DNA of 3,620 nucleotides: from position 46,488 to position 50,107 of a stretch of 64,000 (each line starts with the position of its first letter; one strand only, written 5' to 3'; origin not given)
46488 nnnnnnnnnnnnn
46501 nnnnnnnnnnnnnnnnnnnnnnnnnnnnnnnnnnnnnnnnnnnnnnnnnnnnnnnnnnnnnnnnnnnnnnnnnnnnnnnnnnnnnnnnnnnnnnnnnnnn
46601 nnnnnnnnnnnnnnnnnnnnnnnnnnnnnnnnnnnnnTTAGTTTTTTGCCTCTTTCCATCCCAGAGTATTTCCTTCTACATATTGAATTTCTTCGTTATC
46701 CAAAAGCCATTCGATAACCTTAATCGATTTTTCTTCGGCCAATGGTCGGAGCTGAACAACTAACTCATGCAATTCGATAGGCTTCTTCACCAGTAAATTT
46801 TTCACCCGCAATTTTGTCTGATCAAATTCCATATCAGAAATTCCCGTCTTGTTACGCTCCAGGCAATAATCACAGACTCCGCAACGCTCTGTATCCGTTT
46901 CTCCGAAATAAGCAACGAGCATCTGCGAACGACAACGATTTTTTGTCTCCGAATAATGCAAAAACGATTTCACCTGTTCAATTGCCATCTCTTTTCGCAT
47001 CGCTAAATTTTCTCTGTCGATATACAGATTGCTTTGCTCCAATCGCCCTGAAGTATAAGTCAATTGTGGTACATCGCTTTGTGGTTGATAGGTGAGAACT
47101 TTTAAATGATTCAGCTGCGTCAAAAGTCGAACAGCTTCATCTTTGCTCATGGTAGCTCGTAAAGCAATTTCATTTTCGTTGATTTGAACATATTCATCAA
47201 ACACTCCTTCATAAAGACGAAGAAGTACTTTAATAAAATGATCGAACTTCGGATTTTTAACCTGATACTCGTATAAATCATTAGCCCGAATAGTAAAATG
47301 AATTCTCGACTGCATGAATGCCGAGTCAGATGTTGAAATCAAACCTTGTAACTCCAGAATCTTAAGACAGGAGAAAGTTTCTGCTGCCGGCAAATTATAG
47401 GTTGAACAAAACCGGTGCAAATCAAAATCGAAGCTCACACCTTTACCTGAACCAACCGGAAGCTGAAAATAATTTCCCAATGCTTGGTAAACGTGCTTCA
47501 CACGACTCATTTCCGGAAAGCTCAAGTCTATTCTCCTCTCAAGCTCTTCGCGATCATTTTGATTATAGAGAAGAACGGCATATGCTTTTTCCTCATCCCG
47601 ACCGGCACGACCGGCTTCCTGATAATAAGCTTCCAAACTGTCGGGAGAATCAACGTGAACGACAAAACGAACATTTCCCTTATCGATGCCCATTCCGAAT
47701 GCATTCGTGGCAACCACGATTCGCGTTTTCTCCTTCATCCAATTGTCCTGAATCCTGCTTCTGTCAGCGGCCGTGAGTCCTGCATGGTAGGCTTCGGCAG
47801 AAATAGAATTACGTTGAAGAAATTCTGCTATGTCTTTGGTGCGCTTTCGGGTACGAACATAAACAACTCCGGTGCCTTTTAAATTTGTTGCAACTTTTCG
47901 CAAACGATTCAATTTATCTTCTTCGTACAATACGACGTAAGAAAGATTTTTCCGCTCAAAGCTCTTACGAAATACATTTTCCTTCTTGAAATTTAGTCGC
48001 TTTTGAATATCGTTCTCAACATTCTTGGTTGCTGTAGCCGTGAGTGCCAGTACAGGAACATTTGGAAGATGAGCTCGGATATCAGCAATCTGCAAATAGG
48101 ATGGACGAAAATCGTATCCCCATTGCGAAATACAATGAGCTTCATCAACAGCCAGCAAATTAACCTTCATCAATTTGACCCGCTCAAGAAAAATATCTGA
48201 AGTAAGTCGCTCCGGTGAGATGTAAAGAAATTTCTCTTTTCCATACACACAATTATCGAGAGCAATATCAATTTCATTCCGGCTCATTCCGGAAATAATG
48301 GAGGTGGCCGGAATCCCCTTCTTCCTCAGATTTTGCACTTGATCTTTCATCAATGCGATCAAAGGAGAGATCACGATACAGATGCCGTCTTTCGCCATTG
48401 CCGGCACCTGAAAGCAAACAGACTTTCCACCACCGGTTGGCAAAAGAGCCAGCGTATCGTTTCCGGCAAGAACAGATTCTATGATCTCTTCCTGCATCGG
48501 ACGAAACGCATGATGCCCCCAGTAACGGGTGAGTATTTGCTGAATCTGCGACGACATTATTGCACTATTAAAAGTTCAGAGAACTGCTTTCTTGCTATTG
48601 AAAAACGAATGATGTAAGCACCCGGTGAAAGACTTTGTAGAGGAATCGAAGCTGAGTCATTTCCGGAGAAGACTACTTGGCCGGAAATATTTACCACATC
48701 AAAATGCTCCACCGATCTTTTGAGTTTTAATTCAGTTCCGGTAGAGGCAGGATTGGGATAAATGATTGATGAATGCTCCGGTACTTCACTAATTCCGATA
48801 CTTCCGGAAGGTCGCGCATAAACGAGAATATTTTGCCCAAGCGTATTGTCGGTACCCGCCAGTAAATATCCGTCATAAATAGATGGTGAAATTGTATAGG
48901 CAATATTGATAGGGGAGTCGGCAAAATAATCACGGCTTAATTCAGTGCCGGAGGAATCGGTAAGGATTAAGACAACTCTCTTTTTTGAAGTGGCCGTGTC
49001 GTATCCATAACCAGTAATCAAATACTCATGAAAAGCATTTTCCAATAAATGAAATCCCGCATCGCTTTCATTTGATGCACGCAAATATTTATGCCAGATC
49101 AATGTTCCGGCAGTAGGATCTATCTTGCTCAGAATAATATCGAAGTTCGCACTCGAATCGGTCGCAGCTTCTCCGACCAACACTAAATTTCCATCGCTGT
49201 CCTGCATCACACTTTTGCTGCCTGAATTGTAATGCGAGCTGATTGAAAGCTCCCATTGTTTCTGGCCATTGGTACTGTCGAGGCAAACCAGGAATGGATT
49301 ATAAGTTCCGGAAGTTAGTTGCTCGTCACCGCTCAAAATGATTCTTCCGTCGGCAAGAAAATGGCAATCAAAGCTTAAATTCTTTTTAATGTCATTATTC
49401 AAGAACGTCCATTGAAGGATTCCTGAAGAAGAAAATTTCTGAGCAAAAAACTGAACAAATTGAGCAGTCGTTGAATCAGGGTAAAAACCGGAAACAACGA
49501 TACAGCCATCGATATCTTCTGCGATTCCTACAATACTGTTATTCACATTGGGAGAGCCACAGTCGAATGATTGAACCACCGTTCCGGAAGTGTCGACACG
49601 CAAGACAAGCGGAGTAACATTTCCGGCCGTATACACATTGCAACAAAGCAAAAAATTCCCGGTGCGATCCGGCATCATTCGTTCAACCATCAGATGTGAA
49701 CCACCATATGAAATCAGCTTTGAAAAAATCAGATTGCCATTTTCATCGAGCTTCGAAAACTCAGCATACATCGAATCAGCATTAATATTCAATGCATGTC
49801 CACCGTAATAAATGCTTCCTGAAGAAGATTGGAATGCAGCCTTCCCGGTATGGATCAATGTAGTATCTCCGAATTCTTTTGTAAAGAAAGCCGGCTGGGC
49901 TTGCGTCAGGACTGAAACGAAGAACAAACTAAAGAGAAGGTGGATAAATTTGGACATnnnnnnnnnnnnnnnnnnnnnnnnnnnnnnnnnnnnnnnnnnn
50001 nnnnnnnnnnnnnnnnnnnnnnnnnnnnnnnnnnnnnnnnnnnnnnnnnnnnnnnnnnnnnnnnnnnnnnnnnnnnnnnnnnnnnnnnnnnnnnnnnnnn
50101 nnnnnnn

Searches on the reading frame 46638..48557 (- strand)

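Call 40: search_protein_families(library=ncbifam, proteins=[window:46638-48557:-], max_evalue=0.0001)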
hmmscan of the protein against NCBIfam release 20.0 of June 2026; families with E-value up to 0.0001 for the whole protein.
window:46638-48557:- (639 aa): 27 families (the best 25 are shown)
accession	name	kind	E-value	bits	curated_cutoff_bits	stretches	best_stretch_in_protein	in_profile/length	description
TIGR01389.1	recQ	equivalog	4e-148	494.5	640.2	2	5-358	1-355/591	DNA helicase RecQ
TIGR00614.1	recQ_fam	subfamily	2.7e-126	422.1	219.8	1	7-358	1-359/470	RecQ family ATP-dependent DNA helicase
NF008279.0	PRK11057.1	equivalog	3.4e-120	402.3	1015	2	3-344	11-353/608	ATP-dependent DNA helicase RecQ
NF041063.1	DpdF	equivalog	8e-61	206.6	550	1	23-337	146-488/813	protein DpdF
NF053631.1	RNA_helic_CshA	equivalog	1.4e-24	86.8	646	1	5-342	10-352/434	degradosome RNA helicase CshA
NF008744.0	PRK11776.1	equivalog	2.5e-21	75.8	524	1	13-340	22-355/460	ATP-dependent RNA helicase DbpA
TIGR04121.1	DEXH_lig_assoc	equivalog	1.9e-17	62.3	850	1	17-340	13-365/804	ligase-associated DNA damage response DEXH box helicase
NF007882.0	PRK10590.1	equivalog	7.3e-17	61.4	743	1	14-333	20-351/456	ATP-dependent RNA helicase RhlE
NF053711.1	RNA_heli_RhlE1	exception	8.1e-17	61.1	750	1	14-337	20-354/434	RNA helicase RhlE1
NF008394.0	PRK11192.1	equivalog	2.1e-16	59.8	507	1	14-340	22-360/441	ATP-dependent RNA helicase SrmB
NF053636.1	DDHlcsCsdAPsy1082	equivalog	2.6e-16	59.3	890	1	8-340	17-356/512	DEAD/DEAH box helicase CsdA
NF008642.0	PRK11634.1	equivalog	1e-15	57.2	989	1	14-350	25-371/628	DEAD/DEAH family ATP-dependent RNA helicase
TIGR03817.1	DECH_helic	hypoth_equivalog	3.6e-13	48.7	874.1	1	231-333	286-385/742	helicase/secretion neighborhood putative DEAH-box helicase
NF002340.1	PRK01297.1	equivalog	4.1e-13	48.9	564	1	17-335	23-357/372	ATP-dependent RNA helicase RhlB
NF010338.0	PRK13767.1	equivalog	1.3e-12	46.8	849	1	229-322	287-386/877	ATP-dependent helicase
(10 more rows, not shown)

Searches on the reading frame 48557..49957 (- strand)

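Call 40: search_protein_families(library=ncbifam, proteins=[window:48557-49957:-], max_evalue=0.0001)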
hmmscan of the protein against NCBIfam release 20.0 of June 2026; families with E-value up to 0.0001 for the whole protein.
window:48557-49957:- (466 aa): 3 families
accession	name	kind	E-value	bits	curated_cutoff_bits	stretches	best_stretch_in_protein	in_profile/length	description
TIGR04183.1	Por_Secre_tail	domain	6.3e-10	38.9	23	1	399-466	1-72/72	T9SS type A sorting domain-containing protein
NF038113.1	T9SSA_dep_M36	equivalog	9.4e-06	24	885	1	386-466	782-869/869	T9SS-dependent M36 family metallopeptidase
TIGR02608.1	delta_60_rpt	domain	2.6e-05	24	76.5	0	197-222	5-30/55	delta-60 repeat domain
